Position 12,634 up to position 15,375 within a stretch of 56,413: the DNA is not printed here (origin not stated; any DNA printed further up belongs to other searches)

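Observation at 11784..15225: Two-gene operon: HD phosphohydrolase plus giant adenosine-deaminase-fold fusion protein, a candidate uncharacterised nucleotide-targeting (defence-like) module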

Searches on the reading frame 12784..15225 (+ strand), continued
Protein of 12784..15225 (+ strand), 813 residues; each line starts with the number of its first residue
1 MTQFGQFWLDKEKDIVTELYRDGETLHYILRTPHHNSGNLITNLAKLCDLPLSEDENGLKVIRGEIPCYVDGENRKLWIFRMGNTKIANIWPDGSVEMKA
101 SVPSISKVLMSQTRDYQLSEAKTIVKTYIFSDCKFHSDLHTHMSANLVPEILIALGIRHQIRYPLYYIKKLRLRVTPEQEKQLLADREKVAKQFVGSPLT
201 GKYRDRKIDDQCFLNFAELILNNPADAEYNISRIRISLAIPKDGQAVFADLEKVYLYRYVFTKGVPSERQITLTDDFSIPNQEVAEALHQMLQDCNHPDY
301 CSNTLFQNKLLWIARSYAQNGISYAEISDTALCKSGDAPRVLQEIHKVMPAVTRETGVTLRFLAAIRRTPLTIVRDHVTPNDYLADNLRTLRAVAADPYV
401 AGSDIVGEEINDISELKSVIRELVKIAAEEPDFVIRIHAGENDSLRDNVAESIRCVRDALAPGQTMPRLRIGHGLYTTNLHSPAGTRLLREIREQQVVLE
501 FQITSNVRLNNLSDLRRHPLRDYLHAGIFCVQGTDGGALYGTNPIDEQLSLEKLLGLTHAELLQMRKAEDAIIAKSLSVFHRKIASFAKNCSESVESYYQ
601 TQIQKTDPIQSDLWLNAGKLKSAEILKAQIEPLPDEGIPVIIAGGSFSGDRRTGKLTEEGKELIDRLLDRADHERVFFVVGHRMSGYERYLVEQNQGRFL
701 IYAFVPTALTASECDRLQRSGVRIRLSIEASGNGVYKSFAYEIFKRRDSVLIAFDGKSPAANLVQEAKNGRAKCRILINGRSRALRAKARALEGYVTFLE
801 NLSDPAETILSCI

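Call 10: find_encoding_contigs(protein=P0119, flank=10000, max_places=3)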
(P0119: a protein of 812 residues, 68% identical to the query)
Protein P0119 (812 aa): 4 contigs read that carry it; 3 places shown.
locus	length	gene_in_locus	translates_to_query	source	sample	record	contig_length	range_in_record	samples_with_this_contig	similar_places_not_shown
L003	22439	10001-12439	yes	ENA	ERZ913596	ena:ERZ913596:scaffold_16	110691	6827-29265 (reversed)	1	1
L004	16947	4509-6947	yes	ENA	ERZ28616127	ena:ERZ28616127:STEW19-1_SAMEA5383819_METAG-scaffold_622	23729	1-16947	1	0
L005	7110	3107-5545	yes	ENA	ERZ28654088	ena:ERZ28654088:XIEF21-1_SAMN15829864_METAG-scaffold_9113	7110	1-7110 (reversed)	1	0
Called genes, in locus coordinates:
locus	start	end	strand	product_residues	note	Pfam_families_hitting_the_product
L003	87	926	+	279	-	PF10609:ParA, PF13614:AAA_31 (faint), PF01656:CbiA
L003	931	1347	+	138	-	PF02579:Nitro_FeMo-Co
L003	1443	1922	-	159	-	PF00293:NUDIX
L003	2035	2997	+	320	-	PF20434:BD-FAE (weak)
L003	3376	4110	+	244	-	PF01551:Peptidase_M23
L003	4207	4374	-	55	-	-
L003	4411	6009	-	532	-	PF06050:HGD-D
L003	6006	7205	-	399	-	PF06050:HGD-D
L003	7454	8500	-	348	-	PF03372:Exo_endo_phos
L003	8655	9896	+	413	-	PF00464:SHMT, PF00155:Aminotran_1_2, PF01212:Beta_elim_lyase (weak)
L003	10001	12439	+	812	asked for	PF00962:A_deaminase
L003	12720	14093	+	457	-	PF03448:MgtE_N, PF00571:CBS, PF01769:MgtE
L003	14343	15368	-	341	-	PF00483:NTP_transferase, PF12804:NTP_transf_3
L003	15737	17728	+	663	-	PF24898:GGDEF_GdpP, PF01368:DHH, PF02272:DHHA1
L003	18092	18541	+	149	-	PF01281:Ribosomal_L9_N, PF03948:Ribosomal_L9_C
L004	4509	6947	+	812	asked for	PF00962:A_deaminase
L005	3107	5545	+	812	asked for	PF00962:A_deaminase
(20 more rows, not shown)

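Call 12: find_related_loci(query=window:12784-15225:+, collection=genome_contigs, flank=10000)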
Query window:12784-15225:+ (813 aa) in genome_contigs; peptide patterns used: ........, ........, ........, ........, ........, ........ (x = any residue, [..] = any of these).
481 stretches matched a pattern; 310 encode a relative of the query (tblastn E <= 1e-3); the best 80 are kept; 80 distinct loci.
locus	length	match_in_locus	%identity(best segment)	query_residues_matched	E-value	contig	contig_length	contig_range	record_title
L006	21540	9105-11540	72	1-811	0e+0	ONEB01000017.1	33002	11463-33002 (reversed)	uncultured Clostridiales bacterium isolate RUG221 genome assembly, contig: scaffold_1039, whole genome shotgun sequence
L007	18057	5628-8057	67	1-810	0e+0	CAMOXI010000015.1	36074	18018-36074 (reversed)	MAG: uncultured Clostridia bacterium isolate SRR873600_bin.36_metaWRAP_v1.3_MAG genome assembly, contig: NODE_1946_lengt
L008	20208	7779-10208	66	1-810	0e+0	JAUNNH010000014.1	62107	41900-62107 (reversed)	MAG: Eubacteriales bacterium isolate S32M_St_metabat_45 NODE_289_length_62107_cov_15.333591, whole genome shotgun sequen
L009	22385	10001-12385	68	1-800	0e+0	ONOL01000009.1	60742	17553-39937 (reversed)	uncultured Clostridiales bacterium isolate RUG498 genome assembly, contig: scaffold_250, whole genome shotgun sequence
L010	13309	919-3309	67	1-800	0e+0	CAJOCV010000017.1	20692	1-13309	uncultured Oscillospiraceae bacterium isolate Sheep_1_mag_55 genome assembly, contig: scaffold_1784, whole genome shotgu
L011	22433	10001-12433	66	1-810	0e+0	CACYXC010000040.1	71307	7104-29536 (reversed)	MAG: Ruminococcaceae bacterium isolate RUG12356 genome assembly, contig: RUG12356_asm_40, whole genome shotgun sequence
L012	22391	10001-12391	66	4-799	0e+0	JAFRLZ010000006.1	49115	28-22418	MAG: Oscillospiraceae bacterium isolate RGIG2591 Goat_Jejunum.Co__c34033, whole genome shotgun sequence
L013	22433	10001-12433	64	1-810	0e+0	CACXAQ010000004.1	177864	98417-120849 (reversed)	MAG: Ruminococcaceae bacterium isolate RUG11086 genome assembly, contig: RUG11086_asm_4, whole genome shotgun sequence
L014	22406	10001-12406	63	1-802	0e+0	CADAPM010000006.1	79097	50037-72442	MAG: uncultured Clostridiales bacterium isolate RUG13503 genome assembly, contig: RUG13503_asm_6, whole genome shotgun s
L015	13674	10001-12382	65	4-796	0e+0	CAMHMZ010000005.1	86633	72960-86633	MAG: uncultured Clostridia bacterium isolate SRR11784281_bin.87_metaWRAP_v1.3_MAG genome assembly, contig: ERZ12203356.1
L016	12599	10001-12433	62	1-810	0e+0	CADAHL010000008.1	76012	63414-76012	MAG: Ruminococcaceae bacterium isolate RUG13294 genome assembly, contig: RUG13294_asm_8, whole genome shotgun sequence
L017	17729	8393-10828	62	1-811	0e+0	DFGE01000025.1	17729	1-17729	MAG TPA_asm: Clostridiales bacterium UBA3758 UBA3758_contig_2380, whole genome shotgun sequence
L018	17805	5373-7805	63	1-810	0e+0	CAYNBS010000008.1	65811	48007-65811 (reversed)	MAG TPA_asm: uncultured Oscillospiraceae bacterium isolate binchicken_co353_365 genome assembly, contig: NODE_511_length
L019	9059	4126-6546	63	1-810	0e+0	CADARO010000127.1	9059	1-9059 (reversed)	MAG: uncultured Clostridiales bacterium isolate RUG13560 genome assembly, contig: RUG13560_asm_127, whole genome shotgun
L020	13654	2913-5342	60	1-810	0e+0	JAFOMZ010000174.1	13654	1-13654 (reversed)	MAG: Solobacterium sp. isolate RGIG615 Dairy_cattle_Duodenum.Co__c1590691, whole genome shotgun sequence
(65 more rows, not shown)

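Call 15: find_encoding_contigs(protein=P0003, flank=10000, max_places=2)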
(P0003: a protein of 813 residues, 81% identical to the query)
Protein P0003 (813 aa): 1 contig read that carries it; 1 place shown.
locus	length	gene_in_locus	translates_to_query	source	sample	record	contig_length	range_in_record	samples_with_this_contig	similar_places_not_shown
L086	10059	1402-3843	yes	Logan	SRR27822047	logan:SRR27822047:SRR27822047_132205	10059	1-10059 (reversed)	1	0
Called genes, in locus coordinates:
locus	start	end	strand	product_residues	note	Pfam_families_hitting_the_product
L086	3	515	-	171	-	?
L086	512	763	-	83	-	-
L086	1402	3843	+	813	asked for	PF00962:A_deaminase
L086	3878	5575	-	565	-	PF00128:Alpha-amylase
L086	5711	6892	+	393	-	PF24708:Lip_C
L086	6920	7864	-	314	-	-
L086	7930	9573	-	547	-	PF02734:Dak2, PF21645:FakA-like_M, PF13684:FakA-like_C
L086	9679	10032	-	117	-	PF03780:Asp23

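Call 16: find_encoding_contigs(protein=P0004, flank=10000, max_places=2)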
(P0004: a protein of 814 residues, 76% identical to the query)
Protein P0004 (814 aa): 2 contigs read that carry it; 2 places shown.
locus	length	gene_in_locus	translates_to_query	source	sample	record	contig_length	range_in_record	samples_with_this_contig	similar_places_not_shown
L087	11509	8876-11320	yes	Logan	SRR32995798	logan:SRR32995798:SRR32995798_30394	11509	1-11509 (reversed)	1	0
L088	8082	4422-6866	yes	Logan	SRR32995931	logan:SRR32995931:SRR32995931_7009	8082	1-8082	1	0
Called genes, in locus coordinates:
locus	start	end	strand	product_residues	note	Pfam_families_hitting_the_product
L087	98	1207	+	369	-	PF03600:CitMHS, PF00939:Na_sulph_symp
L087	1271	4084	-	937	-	PF13519:VWA_2 (faint), PF19407:DUF5979 (weak), PF24547:DUF7601 (weak)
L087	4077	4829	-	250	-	-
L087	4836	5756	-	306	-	PF04203:Sortase (faint)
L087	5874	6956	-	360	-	PF12892:FctA, PF19407:DUF5979 (weak), PF24547:DUF7601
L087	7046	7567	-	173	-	PF10502:Peptidase_S26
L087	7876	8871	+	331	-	-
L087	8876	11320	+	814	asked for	PF00962:A_deaminase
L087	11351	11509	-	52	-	?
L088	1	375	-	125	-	?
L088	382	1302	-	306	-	PF04203:Sortase (faint)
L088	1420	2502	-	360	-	PF12892:FctA, PF19407:DUF5979 (weak), PF24547:DUF7601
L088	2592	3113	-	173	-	PF10502:Peptidase_S26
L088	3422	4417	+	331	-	-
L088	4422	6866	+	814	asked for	PF00962:A_deaminase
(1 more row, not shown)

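Call 17: find_encoding_contigs(protein=P0002, flank=10000, max_places=2)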
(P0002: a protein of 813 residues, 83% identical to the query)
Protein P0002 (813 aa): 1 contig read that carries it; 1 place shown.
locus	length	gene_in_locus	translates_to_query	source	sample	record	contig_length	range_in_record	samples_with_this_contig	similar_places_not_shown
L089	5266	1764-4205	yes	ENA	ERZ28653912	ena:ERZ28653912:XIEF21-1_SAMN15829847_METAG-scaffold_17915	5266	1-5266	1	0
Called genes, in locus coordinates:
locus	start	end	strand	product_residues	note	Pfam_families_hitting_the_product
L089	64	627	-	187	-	-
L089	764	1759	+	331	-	-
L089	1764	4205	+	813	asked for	PF00962:A_deaminase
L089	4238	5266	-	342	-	?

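Call 30: search_protein_representatives(protein=window:12784-15225:+)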
Query: 813 residues. Proteins with E-value up to 0.001 (for the whole library): 810; up to 1e-10: 483; up to 1e-30: 116. The best 150 are listed.
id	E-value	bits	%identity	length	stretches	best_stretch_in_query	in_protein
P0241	3.3e-254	862.2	51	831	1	4-803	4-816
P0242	2.0e-243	826.6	49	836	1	4-806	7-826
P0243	6.6e-203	692.6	44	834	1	4-802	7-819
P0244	2.1e-190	651.3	53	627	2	326-762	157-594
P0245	4.9e-168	577.3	54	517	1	298-812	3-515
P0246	6.3e-149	514.1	57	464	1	358-799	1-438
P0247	2.7e-146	505.4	56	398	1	2-398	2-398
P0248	2.0e-115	403.3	64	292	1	2-275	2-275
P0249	3.4e-113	395.9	60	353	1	4-302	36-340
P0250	2.1e-106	373.5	54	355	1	466-805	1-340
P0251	1.3e-99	351.1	64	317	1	4-244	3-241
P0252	5.3e-94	332.5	66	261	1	360-589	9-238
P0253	5.9e-90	319.1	47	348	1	466-800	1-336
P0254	8.5e-88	311.9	55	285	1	400-687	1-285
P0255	1.1e-84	301.7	44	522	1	226-589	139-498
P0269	4.0e-61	223.7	33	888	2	77-476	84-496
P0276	4.6e-54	200.4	33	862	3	211-457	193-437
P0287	3.2e-49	184.4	35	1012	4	465-774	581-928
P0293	1.2e-46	175.8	35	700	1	105-572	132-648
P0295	1.5e-46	175.5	36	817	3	303-700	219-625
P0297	1.8e-43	165.4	31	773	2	491-772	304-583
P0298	1.7e-42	162.1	31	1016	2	282-792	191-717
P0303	3.9e-40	154.3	33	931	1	137-705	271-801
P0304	4.2e-40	154.2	32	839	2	302-692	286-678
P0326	7.3e-35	136.9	29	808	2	305-777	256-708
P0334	3.9e-33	131.2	35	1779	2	281-591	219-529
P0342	1.8e-32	129.0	32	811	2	303-690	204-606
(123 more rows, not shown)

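Call 31: search_protein_families(library=pfam, proteins=[P0241, P0243, P0269, P0276, P0287, P0293, P0297, P0298, P0303, P0326], max_evalue=0.01)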
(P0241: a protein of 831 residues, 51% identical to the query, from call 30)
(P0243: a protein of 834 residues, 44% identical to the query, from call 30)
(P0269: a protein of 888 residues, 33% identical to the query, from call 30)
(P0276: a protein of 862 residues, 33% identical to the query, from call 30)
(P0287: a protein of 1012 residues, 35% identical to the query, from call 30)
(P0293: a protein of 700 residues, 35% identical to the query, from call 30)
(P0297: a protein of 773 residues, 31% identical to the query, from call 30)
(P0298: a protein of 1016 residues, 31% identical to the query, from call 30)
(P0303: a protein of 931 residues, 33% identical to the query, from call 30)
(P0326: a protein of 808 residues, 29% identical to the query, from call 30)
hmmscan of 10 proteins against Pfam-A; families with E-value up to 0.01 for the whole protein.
P0241 (831 aa): 1 family
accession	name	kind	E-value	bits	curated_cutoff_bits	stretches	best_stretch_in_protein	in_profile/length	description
PF00962.28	A_deaminase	-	1.9e-21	76.9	27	1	316-580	77-318/330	Adenosine deaminase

P0243 (834 aa): 1 family
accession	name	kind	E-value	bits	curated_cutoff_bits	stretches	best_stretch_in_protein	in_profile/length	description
PF00962.28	A_deaminase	-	6.8e-19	68.6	27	1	324-573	78-306/330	Adenosine deaminase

P0269 (888 aa): 1 family
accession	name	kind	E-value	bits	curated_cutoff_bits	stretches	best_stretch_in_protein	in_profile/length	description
PF00962.28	A_deaminase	-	2.1e-18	66.9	27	2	334-453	81-201/330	Adenosine deaminase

P0276 (862 aa): 1 family
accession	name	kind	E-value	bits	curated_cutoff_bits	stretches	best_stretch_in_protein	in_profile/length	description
PF00962.28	A_deaminase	-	1.3e-08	34.7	27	1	463-584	215-306/330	Adenosine deaminase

P0287 (1012 aa): 1 family
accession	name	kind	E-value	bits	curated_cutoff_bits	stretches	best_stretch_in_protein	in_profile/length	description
PF00962.28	A_deaminase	-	1.3e-10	41.4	27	1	586-673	215-297/330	Adenosine deaminase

P0293 (700 aa): 1 family
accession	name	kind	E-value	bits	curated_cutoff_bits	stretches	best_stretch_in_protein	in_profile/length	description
PF00962.28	A_deaminase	-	4.8e-11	42.8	27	1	379-636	80-300/330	Adenosine deaminase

P0297 (773 aa): 2 families
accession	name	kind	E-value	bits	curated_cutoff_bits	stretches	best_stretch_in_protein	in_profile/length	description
PF00962.28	A_deaminase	-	2.8e-09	37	27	1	144-364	123-291/330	Adenosine deaminase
PF01979.26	Amidohydro_1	-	1.3e-05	25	25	1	146-365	76-268/345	Amidohydrolase family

P0298 (1016 aa): 4 families
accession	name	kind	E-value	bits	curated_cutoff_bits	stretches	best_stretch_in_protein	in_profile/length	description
PF00962.28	A_deaminase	-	8.2e-19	68.3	27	1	190-440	46-283/330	Adenosine deaminase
PF15891.11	Nuc_deoxyri_tr2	-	1.5e-05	25.7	30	1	861-917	3-67/105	Nucleoside 2-deoxyribosyltransferase like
PF18139.7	LSDAT_euk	-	0.0023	17.8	25.7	0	577-645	52-120/266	SLOG in TRPM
PF18171.6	LSDAT_prok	-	0.0042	16.8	25.4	1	564-612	12-61/195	SLOG in TRPM, prokaryote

P0303 (931 aa): 1 family
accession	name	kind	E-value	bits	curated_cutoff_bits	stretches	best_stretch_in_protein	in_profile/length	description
PF00962.28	A_deaminase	-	2.2e-19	70.2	27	2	553-640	215-304/330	Adenosine deaminase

P0326 (808 aa): 2 families
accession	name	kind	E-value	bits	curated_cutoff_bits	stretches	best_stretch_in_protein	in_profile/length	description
PF00962.28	A_deaminase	-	2e-20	73.6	27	1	232-491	45-305/330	Adenosine deaminase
PF18171.6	LSDAT_prok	-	0.0045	16.7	25.4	0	572-633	4-64/195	SLOG in TRPM, prokaryote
